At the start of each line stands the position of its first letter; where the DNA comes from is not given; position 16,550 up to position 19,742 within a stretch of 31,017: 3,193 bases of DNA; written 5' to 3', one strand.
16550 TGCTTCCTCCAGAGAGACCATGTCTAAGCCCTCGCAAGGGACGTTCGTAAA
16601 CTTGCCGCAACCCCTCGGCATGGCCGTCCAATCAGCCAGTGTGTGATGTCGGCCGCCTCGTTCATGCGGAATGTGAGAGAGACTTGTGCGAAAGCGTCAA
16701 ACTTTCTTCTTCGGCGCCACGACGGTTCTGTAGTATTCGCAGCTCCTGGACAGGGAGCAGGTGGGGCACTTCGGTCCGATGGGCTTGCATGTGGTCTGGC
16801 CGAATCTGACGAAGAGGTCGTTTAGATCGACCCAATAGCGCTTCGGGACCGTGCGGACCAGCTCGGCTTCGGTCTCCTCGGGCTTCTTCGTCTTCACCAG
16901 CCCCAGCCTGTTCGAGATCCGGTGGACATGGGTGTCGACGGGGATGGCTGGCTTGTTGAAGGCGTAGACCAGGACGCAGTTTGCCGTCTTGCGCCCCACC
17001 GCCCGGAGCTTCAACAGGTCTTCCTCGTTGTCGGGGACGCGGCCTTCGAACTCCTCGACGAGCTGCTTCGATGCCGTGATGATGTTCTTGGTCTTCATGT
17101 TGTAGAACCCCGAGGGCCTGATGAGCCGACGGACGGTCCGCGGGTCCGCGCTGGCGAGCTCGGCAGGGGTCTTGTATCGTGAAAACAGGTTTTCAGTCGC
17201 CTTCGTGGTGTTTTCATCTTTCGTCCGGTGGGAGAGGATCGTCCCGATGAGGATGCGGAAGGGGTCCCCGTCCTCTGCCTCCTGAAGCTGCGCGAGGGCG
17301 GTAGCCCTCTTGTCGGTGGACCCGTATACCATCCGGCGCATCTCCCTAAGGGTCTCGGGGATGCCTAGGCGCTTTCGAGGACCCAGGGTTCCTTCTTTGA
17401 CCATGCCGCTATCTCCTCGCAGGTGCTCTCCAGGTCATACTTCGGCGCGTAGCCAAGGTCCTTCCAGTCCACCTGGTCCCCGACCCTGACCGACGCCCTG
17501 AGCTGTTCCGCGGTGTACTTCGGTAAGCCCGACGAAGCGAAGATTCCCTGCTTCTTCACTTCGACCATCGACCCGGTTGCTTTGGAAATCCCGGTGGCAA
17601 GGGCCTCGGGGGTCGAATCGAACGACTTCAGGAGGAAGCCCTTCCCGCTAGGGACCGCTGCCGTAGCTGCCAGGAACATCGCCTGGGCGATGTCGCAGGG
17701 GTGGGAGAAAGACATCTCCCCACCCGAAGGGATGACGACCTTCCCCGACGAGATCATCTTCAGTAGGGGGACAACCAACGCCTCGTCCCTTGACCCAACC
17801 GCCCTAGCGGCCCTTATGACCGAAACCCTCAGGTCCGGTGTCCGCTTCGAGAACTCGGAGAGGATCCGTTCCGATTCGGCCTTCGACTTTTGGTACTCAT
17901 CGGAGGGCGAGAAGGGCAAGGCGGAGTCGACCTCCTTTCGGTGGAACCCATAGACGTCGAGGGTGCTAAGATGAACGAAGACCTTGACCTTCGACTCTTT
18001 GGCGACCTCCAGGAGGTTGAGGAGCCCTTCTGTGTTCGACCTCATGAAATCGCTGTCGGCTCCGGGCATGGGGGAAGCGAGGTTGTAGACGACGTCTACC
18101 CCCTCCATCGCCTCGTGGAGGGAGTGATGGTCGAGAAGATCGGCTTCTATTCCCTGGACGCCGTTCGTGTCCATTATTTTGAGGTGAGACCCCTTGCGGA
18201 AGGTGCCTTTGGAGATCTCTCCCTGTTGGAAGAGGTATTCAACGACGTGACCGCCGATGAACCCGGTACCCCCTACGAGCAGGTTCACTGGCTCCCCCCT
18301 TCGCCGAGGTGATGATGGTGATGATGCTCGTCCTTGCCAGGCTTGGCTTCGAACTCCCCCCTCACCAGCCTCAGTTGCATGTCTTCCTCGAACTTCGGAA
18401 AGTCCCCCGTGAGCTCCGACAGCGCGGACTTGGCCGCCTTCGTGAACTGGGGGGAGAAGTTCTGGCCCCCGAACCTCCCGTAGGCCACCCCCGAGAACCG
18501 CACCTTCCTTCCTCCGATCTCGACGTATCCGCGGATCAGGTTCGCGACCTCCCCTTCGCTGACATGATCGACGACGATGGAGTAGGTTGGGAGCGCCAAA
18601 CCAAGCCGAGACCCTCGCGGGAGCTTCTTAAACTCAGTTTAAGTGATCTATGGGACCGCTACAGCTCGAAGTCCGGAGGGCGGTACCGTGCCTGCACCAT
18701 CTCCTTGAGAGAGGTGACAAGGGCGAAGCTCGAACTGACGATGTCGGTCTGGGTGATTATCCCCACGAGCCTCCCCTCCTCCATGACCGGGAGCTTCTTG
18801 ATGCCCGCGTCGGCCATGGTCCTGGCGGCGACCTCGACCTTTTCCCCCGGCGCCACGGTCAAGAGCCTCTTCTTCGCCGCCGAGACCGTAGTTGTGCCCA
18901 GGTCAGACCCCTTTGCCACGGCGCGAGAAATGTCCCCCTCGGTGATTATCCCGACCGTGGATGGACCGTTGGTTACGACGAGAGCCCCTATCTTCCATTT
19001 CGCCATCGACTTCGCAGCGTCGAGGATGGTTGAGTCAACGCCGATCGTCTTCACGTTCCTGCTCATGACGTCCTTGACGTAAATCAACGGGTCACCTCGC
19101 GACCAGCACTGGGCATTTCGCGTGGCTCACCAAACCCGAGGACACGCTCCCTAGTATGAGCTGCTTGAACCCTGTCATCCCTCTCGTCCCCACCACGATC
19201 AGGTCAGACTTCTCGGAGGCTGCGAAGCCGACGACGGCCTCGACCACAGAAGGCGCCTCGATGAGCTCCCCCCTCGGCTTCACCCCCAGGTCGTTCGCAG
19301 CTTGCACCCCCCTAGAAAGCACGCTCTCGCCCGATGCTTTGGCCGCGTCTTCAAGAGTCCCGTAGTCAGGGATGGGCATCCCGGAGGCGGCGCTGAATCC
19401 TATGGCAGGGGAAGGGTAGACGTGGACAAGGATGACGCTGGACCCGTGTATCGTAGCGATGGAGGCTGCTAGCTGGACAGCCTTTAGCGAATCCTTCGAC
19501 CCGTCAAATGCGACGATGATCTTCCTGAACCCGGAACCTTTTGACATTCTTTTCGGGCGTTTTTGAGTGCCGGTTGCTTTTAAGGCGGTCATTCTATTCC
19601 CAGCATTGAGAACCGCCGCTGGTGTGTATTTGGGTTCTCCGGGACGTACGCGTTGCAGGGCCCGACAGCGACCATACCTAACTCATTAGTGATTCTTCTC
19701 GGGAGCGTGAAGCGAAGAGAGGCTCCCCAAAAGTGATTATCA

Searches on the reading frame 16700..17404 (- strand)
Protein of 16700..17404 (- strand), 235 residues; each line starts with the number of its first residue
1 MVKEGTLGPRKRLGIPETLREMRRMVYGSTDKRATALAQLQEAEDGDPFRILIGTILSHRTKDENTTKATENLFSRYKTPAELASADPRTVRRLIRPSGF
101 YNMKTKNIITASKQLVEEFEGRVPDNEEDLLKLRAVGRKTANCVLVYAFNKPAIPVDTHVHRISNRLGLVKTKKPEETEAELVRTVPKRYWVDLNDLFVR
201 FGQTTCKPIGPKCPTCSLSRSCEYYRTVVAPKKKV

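Call 34: search_protein_families(library=pfam, proteins=[window:16700-17404:-], max_evalue=0.01)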
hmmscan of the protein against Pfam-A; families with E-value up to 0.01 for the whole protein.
window:16700-17404:- (235 aa): 3 families
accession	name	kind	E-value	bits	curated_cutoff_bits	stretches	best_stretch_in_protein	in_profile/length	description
PF00730.31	HhH-GPD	-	2.1e-28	99.2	26.2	1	53-187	1-107/108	HhH-GPD superfamily base excision DNA repair protein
PF00633.29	HHH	-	3.7e-05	23.8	24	1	118-147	1-30/30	Helix-hairpin-helix motif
PF09674.15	DUF2400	-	0.0017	18.9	25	1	153-183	170-200/225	Protein of unknown function (DUF2400)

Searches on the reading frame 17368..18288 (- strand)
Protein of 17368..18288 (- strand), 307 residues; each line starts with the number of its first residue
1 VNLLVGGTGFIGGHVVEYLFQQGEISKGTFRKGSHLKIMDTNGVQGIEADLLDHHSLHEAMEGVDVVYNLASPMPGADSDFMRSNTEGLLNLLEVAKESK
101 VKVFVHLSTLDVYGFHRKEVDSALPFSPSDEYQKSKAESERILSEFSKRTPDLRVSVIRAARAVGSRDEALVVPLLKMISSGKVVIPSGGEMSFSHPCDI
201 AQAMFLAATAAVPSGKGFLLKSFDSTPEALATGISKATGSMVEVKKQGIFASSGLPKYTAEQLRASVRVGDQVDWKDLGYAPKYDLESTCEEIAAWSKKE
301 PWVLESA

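Call 34: search_protein_families(library=pfam, proteins=[window:17368-18288:-], max_evalue=0.01)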
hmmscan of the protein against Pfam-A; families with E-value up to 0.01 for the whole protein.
window:17368-18288:- (307 aa): 9 families
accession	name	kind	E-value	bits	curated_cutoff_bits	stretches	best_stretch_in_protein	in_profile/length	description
PF01370.27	Epimerase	-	1.1e-28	100.7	20.9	1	3-210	2-227/240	NAD dependent epimerase/dehydratase family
PF16363.11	GDP_Man_Dehyd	-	2.5e-17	63.8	27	1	3-292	1-331/332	GDP-mannose 4,6 dehydratase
PF01073.25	3Beta_HSD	-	4.5e-17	62.4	22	1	4-207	2-228/280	3-beta hydroxysteroid dehydrogenase/isomerase family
PF13460.12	NAD_binding_10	-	4.1e-16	59.8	27.2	1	6-145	1-133/184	NAD(P)H-binding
PF07993.18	NAD_binding_4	-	9e-13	48.4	20.1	1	52-165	77-209/258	Male sterility protein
PF05368.20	NmrA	-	1.4e-10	41.7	27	1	4-108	7-106/298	NmrA-like family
PF04321.23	RmlD_sub_bind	-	7.2e-05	22.4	27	1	3-159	4-152/287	RmlD substrate binding domain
PF02719.21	Polysacc_synt_2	-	7.8e-05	22.4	20.2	1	20-183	29-190/293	Polysaccharide biosynthesis protein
PF09956.15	Phage_cement_2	-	0.0076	17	24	0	206-277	11-70/103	Phage cement protein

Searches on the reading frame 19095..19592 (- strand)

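Call 34: search_protein_families(library=pfam, proteins=[window:19095-19592:-], max_evalue=0.01)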
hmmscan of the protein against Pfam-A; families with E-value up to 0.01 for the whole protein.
window:19095-19592:- (166 aa): 2 families
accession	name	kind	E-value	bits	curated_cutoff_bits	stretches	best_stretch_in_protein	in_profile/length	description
PF00582.32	Usp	-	9.5e-30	104.4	24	1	22-166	2-141/141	Universal stress protein family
PF02878.22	PGM_PMM_I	-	0.0012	19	22.5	1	21-68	39-86/138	Phosphoglucomutase/phosphomannomutase, alpha/beta/alpha domain I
